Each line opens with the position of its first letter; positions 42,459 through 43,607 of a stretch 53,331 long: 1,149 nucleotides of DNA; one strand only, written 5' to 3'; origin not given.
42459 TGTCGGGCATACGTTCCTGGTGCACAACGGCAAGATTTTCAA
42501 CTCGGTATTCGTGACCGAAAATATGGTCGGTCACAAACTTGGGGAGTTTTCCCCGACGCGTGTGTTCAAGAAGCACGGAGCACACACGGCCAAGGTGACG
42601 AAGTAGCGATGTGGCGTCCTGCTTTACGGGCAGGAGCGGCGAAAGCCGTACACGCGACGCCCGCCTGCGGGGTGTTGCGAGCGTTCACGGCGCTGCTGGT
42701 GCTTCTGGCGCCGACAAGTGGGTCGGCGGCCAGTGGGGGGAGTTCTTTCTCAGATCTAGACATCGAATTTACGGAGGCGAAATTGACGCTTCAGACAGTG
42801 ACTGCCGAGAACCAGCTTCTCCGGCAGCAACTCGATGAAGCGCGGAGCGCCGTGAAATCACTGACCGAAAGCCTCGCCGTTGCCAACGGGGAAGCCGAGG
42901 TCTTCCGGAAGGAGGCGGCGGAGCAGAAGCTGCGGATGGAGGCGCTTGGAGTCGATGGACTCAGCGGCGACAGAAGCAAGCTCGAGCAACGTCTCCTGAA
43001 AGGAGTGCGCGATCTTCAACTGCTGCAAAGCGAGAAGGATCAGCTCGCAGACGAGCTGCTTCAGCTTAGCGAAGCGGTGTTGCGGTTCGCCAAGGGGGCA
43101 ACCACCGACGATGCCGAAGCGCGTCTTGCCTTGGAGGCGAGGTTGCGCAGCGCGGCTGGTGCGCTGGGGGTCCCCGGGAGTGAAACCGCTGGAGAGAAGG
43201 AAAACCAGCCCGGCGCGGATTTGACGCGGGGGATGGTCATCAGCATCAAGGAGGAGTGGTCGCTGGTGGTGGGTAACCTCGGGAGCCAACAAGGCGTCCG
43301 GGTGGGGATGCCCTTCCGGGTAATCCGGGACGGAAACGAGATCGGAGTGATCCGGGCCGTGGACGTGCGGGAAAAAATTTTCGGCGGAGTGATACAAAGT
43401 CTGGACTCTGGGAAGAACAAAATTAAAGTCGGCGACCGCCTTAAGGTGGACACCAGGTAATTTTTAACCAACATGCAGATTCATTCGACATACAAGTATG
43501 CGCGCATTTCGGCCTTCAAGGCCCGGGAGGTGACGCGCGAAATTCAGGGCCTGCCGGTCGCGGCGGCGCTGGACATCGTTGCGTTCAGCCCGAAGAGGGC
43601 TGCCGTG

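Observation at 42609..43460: Non-ribosomal secreted coiled-coil protein wedged between rpsS and rplV inside the S10 operon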

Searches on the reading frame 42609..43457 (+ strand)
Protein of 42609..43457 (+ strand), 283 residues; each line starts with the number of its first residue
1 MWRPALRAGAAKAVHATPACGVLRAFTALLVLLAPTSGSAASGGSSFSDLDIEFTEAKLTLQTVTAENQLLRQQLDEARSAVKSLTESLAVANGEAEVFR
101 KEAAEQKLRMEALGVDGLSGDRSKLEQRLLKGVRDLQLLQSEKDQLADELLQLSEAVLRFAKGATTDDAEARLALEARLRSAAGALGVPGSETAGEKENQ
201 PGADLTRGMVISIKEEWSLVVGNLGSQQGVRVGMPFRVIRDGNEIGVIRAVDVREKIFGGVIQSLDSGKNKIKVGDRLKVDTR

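Call 3: search_protein_families(library=pfam, proteins=[window:42609-43457:+], max_evalue=1)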
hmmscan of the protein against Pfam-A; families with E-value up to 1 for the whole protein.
window:42609-43457:+ (283 aa): 4 families
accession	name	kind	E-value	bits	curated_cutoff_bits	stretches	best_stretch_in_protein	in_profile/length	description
PF18504.6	Csm1_N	-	0.025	15.4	26.3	1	56-106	17-67/70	Csm1 N-terminal domain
PF20492.3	ERM_helical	-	0.047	14.2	40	1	56-159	10-115/120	Ezrin/radixin/moesin, alpha-helical domain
PF01244.27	Peptidase_M19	-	0.11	12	26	1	67-152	65-151/319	Membrane dipeptidase (Peptidase family M19)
PF16538.11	FlgT_C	-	0.5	11.3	27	0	223-243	7-27/77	Flagellar assembly protein T, C-terminal domain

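Call 4: search_protein_families(library=ncbifam, proteins=[window:42609-43457:+], max_evalue=1)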
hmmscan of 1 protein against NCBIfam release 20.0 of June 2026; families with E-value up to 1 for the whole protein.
window:42609-43457:+ (283 aa): 2 families
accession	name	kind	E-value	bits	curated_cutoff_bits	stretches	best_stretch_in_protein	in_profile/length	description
TIGR02168.1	SMC_prok_B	equivalog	0.0099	13.6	567.35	1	54-160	248-356/1181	chromosome segregation protein SMC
TIGR04211.1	SH3_and_anchor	equivalog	0.25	10.9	65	1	57-155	64-160/198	TIGR04211 family SH3 domain-containing protein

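Call 5: search_solved_structures(query=window:42609-43457:+, max_evalue=10)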
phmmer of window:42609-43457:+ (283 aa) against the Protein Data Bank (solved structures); distinct sequences matched with E-value up to 10: 2.
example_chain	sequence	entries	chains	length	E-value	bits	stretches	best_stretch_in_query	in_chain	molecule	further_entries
4gcz_A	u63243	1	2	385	0.31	14.1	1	122-212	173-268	Blue-light photoreceptor, Sensor protein fixL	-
1go4_E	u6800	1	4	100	1.4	12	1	100-182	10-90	Mitotic spindle assembly checkpoint protein MAD1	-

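Call 6: find_homologous_proteins(query=window:42609-43457:+, max_evalue=0.001)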
Query window:42609-43457:+ (283 aa): 1851 proteins with E <= 0.001 among 8000 candidates; the best 120 are listed.
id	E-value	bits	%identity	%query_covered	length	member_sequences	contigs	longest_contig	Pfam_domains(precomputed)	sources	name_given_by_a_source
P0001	3.3e-130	451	100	80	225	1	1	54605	-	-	-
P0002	6.3e-115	401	77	98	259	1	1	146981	-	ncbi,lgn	-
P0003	1.1e-106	374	75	92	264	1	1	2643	-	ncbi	-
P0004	4.3e-106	372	72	92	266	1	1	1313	-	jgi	-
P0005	1.2e-105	371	75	92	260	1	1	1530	-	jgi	jgi:hypothetical protein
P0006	1.5e-104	367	74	90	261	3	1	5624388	-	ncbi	ncbi:MAG: hypothetical protein ACFUZC_21875 [Chthoniobacteraceae bacterium]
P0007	2.1e-104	367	72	92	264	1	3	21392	-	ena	-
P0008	5.7e-104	365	73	92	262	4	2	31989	-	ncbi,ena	-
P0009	2.7e-103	363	72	89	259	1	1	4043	-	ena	-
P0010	3.7e-103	363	72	92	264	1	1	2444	PF21771.2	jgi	-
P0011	3.7e-103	363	72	90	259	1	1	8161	-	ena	-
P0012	3.8e-103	363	67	99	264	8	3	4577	-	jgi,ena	-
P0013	5.8e-103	362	72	92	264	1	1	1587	-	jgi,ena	-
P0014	6.1e-103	362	73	89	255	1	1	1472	-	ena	-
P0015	7.1e-103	362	71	92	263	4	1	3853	-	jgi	-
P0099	1.9e-74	269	56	86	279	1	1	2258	-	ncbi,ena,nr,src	ncbi:MAG TPA: hypothetical protein VKA97_11340 [Pyrinomonadaceae bacterium]|nr:hypothetical protein 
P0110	1.0e-72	263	60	83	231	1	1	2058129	-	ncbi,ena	-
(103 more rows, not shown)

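Call 8: find_encoding_contigs(protein=P0006, flank=3000, max_places=2)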
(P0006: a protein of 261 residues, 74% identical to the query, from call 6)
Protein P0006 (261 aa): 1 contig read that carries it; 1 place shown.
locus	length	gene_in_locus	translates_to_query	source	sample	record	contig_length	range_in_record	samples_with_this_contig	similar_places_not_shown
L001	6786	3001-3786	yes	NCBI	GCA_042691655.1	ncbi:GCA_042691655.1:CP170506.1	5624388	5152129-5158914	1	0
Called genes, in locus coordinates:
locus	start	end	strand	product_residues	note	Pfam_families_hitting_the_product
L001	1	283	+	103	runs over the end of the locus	PF00338:Ribosomal_S10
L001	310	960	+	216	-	PF00297:Ribosomal_L3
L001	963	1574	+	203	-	PF00573:Ribosomal_L4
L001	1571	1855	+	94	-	PF00276:Ribosomal_L23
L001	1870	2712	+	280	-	PF00181:Ribosomal_L2_N, PF03947:Ribosomal_L2_C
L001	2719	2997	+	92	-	PF00203:Ribosomal_S19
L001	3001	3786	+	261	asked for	-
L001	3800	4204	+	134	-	PF00237:Ribosomal_L22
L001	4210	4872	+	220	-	PF07650:KH_2, PF00189:Ribosomal_S3_C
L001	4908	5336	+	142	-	PF00252:Ribosomal_L16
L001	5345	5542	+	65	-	PF00831:Ribosomal_L29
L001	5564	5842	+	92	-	PF00366:Ribosomal_S17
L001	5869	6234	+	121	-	PF00238:Ribosomal_L14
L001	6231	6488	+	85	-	PF00467:KOW, PF17136:ribosomal_L24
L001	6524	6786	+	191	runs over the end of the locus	PF00281:Ribosomal_L5, PF00673:Ribosomal_L5_C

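Call 9: find_encoding_contigs(protein=P0110, flank=3000, max_places=2)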
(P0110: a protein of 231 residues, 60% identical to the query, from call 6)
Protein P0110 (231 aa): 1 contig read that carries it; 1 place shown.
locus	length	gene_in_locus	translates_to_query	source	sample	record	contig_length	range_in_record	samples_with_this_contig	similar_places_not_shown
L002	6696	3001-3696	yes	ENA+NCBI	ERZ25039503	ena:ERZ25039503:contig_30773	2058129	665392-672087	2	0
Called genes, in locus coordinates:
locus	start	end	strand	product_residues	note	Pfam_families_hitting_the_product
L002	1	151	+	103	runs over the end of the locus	PF00338:Ribosomal_S10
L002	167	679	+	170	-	-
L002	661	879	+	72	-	-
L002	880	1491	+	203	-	PF00573:Ribosomal_L4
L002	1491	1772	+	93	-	PF00276:Ribosomal_L23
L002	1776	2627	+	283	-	PF00181:Ribosomal_L2_N, PF03947:Ribosomal_L2_C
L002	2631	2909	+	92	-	PF00203:Ribosomal_S19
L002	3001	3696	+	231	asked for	-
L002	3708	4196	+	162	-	PF00237:Ribosomal_L22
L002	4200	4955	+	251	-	PF05316:VAR1 (faint), PF07650:KH_2, PF00189:Ribosomal_S3_C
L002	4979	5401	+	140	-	PF00252:Ribosomal_L16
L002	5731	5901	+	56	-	PF00366:Ribosomal_S17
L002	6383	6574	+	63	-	PF17136:ribosomal_L24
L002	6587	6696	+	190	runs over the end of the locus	PF00281:Ribosomal_L5, PF00673:Ribosomal_L5_C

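Call 10: find_encoding_contigs(protein=P0099, flank=3000, max_places=2)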
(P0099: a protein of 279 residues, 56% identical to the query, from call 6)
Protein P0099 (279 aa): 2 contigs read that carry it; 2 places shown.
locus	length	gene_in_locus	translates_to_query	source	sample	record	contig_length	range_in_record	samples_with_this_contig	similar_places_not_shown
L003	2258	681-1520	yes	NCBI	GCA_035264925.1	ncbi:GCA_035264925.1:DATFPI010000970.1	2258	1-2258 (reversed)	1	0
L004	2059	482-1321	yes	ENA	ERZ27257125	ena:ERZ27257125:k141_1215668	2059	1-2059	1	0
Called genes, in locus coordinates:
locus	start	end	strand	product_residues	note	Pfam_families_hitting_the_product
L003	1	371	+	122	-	PF03947:Ribosomal_L2_C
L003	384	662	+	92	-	PF00203:Ribosomal_S19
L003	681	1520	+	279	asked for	-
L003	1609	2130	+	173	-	PF00237:Ribosomal_L22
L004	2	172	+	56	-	?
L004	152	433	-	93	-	-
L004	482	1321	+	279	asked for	-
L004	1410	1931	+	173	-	PF00237:Ribosomal_L22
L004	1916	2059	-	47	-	?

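Call 13: find_related_loci(query=A1, collection=genome_contigs, flank=2500)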
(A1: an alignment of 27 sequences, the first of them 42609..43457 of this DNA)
Query A1 (283 aa) in genome_contigs; peptide patterns used: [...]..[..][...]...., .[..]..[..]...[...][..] (x = any residue, [..] = any of these).
179 stretches matched a pattern; 160 encode a relative of the query (tblastn E <= 1e-3); the best 80 are kept; 80 distinct loci.
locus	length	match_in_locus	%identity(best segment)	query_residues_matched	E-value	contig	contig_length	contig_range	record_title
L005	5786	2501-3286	76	4-283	9e-128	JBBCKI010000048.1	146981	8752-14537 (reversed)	MAG: Chthoniobacteraceae bacterium isolate MAG_CPB_33 P10B_000000047277, whole genome shotgun sequence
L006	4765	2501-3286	72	25-283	3e-116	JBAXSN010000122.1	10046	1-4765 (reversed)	MAG: Verrucomicrobiota bacterium isolate ELA610 MAG610_122, whole genome shotgun sequence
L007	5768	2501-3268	73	26-283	2e-115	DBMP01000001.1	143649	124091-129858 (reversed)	MAG TPA_asm: Spartobacteria bacterium UBA695 UBA695_contig_416, whole genome shotgun sequence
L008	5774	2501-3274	73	25-283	4e-115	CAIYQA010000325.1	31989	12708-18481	MAG: uncultured Spartobacteria bacterium isolate MJ-time_bin-8667 genome assembly, contig: bin-8667:325/532, whole genom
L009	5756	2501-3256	74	30-283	3e-115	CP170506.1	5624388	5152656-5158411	MAG: Chthoniobacteraceae bacterium isolate SH-KS-3 chromosome, complete genome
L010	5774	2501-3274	72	25-283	3e-114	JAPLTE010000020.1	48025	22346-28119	MAG: Verrucomicrobia bacterium isolate LacPavin_0818_WC40_MAG_59_38 LacPavin_0818_WC40_scaffold_348148, whole genome sho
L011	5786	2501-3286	67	1-281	7e-114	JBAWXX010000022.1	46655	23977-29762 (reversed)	MAG: Verrucomicrobiota bacterium isolate ELA074 MAG074_22, whole genome shotgun sequence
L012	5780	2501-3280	70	25-283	8e-112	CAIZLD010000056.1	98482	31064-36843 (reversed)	MAG: uncultured Spartobacteria bacterium isolate Loc080925-8m_bin-142 genome assembly, contig: bin-142:56/77, whole geno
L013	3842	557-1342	66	1-281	1e-111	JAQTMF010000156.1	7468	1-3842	MAG: Chthoniobacteraceae bacterium isolate STA_34 NODE_21836_length_7468_cov_3.165645_Sandtown_A, whole genome shotgun s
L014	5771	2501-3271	68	25-283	6e-105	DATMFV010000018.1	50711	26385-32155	MAG TPA_asm: Chthoniobacteraceae bacterium isolate SMAG_U13472 k141_257416, whole genome shotgun sequence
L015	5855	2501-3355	61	2-283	1e-102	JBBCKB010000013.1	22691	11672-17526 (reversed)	MAG: Chthoniobacteraceae bacterium isolate MAG_CPB_12 P10B_000000007332, whole genome shotgun sequence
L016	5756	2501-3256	65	33-283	9e-97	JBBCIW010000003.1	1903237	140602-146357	MAG: Chthoniobacteraceae bacterium isolate MAG_CPA_09 P10A_000000039124, whole genome shotgun sequence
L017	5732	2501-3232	62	40-283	9e-93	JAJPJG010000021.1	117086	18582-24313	MAG: Spartobacteria bacterium isolate Centralia_MAG_443 k107_17312619, whole genome shotgun sequence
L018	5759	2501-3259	57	25-280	6e-86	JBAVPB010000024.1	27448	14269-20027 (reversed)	MAG: Chthoniobacteraceae bacterium isolate MFD00741_ilm_asm_bin14 k127_760, whole genome shotgun sequence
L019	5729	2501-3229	61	39-283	2e-85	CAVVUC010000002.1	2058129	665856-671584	MAG: uncultured Verrucomicrobiae bacterium isolate MFD02979.bin.2.162 genome assembly, contig: contig_30773, whole genom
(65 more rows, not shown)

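Call 21: predict_structure(alignment_id=A1)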
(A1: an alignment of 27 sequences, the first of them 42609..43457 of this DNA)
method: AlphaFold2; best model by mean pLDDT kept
length: 283 residues; sequences in the alignment: 27
mean_pLDDT: 74.8   pTM: 0.32
mean pLDDT of the five models: 74.8, 74.7, 72.9, 71.6, 71.3
residues with pLDDT >= 90: 76; 70-90: 116; 50-70: 40; < 50: 51
segments of 3 or more residues with pLDDT < 50: 1-3, 7-21, 23-39, 191-202
pLDDT, mean of each block of 10 residues (from residue 1): 46 41 45 45 51 70 88 92 89 86 83 60 75 90 89 84 69 81 72 45 69 87 90 93 92 93 84 91 67
secondary structure, 60 per line:
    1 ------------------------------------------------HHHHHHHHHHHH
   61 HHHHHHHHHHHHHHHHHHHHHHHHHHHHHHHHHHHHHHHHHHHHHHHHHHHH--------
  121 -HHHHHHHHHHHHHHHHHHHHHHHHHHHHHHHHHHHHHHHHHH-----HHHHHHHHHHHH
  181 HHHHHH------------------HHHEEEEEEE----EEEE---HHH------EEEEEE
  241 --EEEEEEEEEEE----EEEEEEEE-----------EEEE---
elements in order: H49-112 H122-163 H169-186 E208-214 E219-222 E235-240 E243-253 E258-265 E277-280
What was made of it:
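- On FlgT (whole protein): X is signal, coiled coil, linker and one barrel (call 21).
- Checked: AF2 predicts helices at 49-112, 122-163 and 169-186 (call 21).
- X lacks the FlgT N and M domains and has a coiled coil instead (call 21).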

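Call 24: fold_search(model_id=the predicted structure, library=pdb)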
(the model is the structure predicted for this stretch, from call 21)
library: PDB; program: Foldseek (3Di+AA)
matches with E <= 10: 798; with E <= 0.001: 15
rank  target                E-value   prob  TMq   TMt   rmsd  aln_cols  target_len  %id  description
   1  8z5n_0                2.0e-04  1.00  0.22  0.18   6.0        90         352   14  Cryo-EM structure of the LPHT ring (released 2025-10-22)
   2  3w1e                  3.1e-04  1.00  0.23  0.19   7.7       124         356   14  Structure of FlgT, a flagellar basal body component protein (released 2013-04-03)
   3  6njo_F                4.0e-04  1.00  0.20  0.14   2.7        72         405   15  Structure of the assembled ATPase EscN from the enteropathogenic E. coli (EPEC) type III secretion system (released 2019-02-20)
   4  8u1h_C                4.0e-04  1.00  0.22  0.13   2.8        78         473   22  Axle-less Bacillus sp. PS3 F1 ATPase mutant (released 2024-09-11)
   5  6wnq_A                4.3e-04  1.00  0.23  0.13   3.4        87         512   14  E. coli ATP Synthase State 2a (released 2020-06-03)
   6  6oqv_A                6.3e-04  1.00  0.24  0.14   3.1        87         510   14  E. coli ATP Synthase State 2b (released 2020-06-03)
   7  6z1u_C                6.8e-04  1.00  0.22  0.13   3.2        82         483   20  bovine ATP synthase F1c8-peripheral stalk domain, state 3 (released 2020-09-09)
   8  7jg5_A                6.8e-04  1.00  0.21  0.12  12.3       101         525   18  Cryo-EM structure of bedaquiline-free Mycobacterium smegmatis ATP synthase rotational state 1 (released 2020-08-19)
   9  9vkq_A                6.8e-04  1.00  0.21  0.12  12.0       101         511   12  Cryo-EM structure of F-ATP synthase from Mycobacteroides abscessus (Rotational State 2) (released 2026-01-14)
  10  7njq_B                7.7e-04  1.00  0.20  0.12   3.0        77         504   18  Mycobacterium smegmatis ATP synthase state 3a (released 2021-10-27)
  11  7njr_A                8.2e-04  1.00  0.21  0.12  13.0       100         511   18  Mycobacterium smegmatis ATP synthase state 3b (released 2021-10-27)
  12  9nvl_B                8.7e-04  1.00  0.21  0.13   2.8        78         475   22  ATPase Hybrid F1 with the ancestral core domains Binding Dwell (released 2025-11-05)
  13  9avj_A                8.7e-04  1.00  0.21  0.13   2.9        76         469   22  PS3 F1 ATPase Wild type (released 2024-10-30)
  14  7l1q_B                9.3e-04  1.00  0.21  0.13   2.9        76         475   22  PS3 F1-ATPase Binding/TS Dwell (released 2021-07-21)
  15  7y5c_A                9.3e-04  1.00  0.21  0.12  12.4       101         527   18  Cryo-EM structure of F-ATP synthase from Mycolicibacterium smegmatis (rotational state 2) (released 2022-11-23)
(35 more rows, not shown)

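Call 75: search_solved_structures(query=A4, max_evalue=10)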
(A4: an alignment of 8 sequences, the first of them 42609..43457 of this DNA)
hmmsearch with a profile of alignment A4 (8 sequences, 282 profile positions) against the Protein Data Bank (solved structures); distinct sequences matched with E-value up to 10: 29.
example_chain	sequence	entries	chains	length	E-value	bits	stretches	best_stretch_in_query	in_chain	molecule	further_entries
5djn_A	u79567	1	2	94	0.0049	19.4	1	48-117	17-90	Kinesin-like protein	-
5d60_A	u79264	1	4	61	0.079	15.5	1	52-106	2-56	Putative transcription factor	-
9j3d_D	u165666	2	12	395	0.088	15.3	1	232-275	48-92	RND efflux system, MexC-like protein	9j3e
7spb_E1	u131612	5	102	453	0.093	15.2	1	35-90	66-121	TraB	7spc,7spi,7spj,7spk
7okn_A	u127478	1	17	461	0.095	15.2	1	35-90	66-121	TraB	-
4lhx_C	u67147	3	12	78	0.11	15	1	122-186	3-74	Rab-3A-interacting protein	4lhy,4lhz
7rd1_N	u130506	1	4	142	0.11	15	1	11-84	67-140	Hexon-interlacing protein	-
7sat_C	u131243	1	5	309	0.16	14.5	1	61-166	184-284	Por secretion system protein porL/gldL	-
5d5y_B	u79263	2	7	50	0.27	13.7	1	52-92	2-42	Putative transcription factor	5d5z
6f6p_C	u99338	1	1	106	0.28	13.7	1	120-194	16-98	Rab-3A-interacting protein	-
6f6p_A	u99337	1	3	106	0.28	13.7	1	120-194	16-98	Rab-3A-interacting protein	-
2yy0_A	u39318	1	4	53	0.36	13.3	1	42-79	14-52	C-Myc-binding protein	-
4zry_B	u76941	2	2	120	0.66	12.4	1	47-91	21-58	Keratin, type II cytoskeletal 1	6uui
3tnu_B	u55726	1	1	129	0.92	12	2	47-103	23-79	Keratin, type II cytoskeletal 5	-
4c7n_B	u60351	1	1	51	1.2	11.6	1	47-85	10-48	SYNTHETIC ALPHA-HELIX, IM10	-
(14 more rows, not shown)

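Call 76: search_protein_families(library=pfam, alignment_id=A4, max_evalue=1)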
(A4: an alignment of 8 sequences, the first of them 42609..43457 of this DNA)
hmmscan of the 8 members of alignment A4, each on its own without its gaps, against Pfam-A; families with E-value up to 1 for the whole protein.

A. member 1, window:42609-43457:+ (283 aa): 4 families
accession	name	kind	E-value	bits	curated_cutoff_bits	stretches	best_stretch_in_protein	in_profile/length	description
PF18504.6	Csm1_N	-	0.025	15.4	26.3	1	56-106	17-67/70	Csm1 N-terminal domain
PF20492.3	ERM_helical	-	0.047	14.2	40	1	56-159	10-115/120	Ezrin/radixin/moesin, alpha-helical domain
PF01244.27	Peptidase_M19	-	0.11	12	26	1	67-152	65-151/319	Membrane dipeptidase (Peptidase family M19)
PF16538.11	FlgT_C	-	0.5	11.3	27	0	223-243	7-27/77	Flagellar assembly protein T, C-terminal domain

B. families by the number of members that match (of 8 scanned): 36 families (the first 25 are shown)
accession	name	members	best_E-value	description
PF16538.11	FlgT_C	4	0.026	Flagellar assembly protein T, C-terminal domain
PF13870.11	CCDC113_CCDC96_CC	2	0.034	CCDC113/CCDC96, coiled-coil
PF20492.3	ERM_helical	2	0.047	Ezrin/radixin/moesin, alpha-helical domain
PF09969.14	DUF2203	2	0.12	Uncharacterized conserved protein (DUF2203)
PF24627.1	PUMA_CC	2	0.36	PUMA coiled-coil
PF13623.11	SurA_N_2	1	0.0021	SurA-like N-terminal domain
PF15070.11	GOLGA2L5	1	0.0078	Putative golgin subfamily A member 2-like protein 5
PF09728.14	Taxilin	1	0.0078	Myosin-like coiled-coil protein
PF21692.3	Talin_R4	1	0.017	Talin, R4 domain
PF18504.6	Csm1_N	1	0.025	Csm1 N-terminal domain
PF02841.20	GBP_C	1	0.03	Guanylate-binding protein, C-terminal domain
PF01279.22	Parathyroid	1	0.037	Parathyroid hormone family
PF24554.1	DUF7603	1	0.047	Domain of unknown function (DUF7603)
PF11333.13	DUF3135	1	0.064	Protein of unknown function (DUF3135)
PF02669.20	KdpC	1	0.064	K+-transporting ATPase, c chain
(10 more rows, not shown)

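Call 82: find_related_loci(query=A4, collection=metagenome_contigs, flank=2000)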
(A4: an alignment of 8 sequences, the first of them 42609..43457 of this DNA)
Query A4 (283 aa) in metagenome_contigs; peptide patterns used: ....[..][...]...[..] (x = any residue, [..] = any of these).
600 stretches matched a pattern (row limit reached: there are more); 385 encode a relative of the query (tblastn E <= 1e-3); the best 80 are kept; 80 distinct loci.
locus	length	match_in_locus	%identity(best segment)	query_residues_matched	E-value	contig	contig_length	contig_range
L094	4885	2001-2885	73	1-281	6e-129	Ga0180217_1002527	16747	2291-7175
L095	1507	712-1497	72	25-283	8e-127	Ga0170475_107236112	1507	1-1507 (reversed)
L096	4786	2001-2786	72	25-283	1e-116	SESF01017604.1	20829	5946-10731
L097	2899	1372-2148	73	25-283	2e-120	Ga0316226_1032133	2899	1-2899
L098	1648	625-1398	73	25-283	2e-124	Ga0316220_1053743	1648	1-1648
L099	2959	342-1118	71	25-283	1e-119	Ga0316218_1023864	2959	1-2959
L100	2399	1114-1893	72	25-283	3e-120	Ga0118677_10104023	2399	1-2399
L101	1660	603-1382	72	25-283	3e-123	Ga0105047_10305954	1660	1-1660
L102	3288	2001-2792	67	1-283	2e-115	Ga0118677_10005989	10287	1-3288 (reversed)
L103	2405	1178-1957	71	25-283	2e-119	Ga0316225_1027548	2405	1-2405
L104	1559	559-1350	66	1-283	1e-121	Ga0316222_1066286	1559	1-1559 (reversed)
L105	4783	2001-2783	70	25-283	3e-111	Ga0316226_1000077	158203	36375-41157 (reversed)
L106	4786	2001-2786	67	1-281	3e-114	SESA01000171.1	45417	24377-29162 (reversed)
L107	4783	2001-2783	70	25-283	3e-111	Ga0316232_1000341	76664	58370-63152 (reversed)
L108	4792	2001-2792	71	23-283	2e-109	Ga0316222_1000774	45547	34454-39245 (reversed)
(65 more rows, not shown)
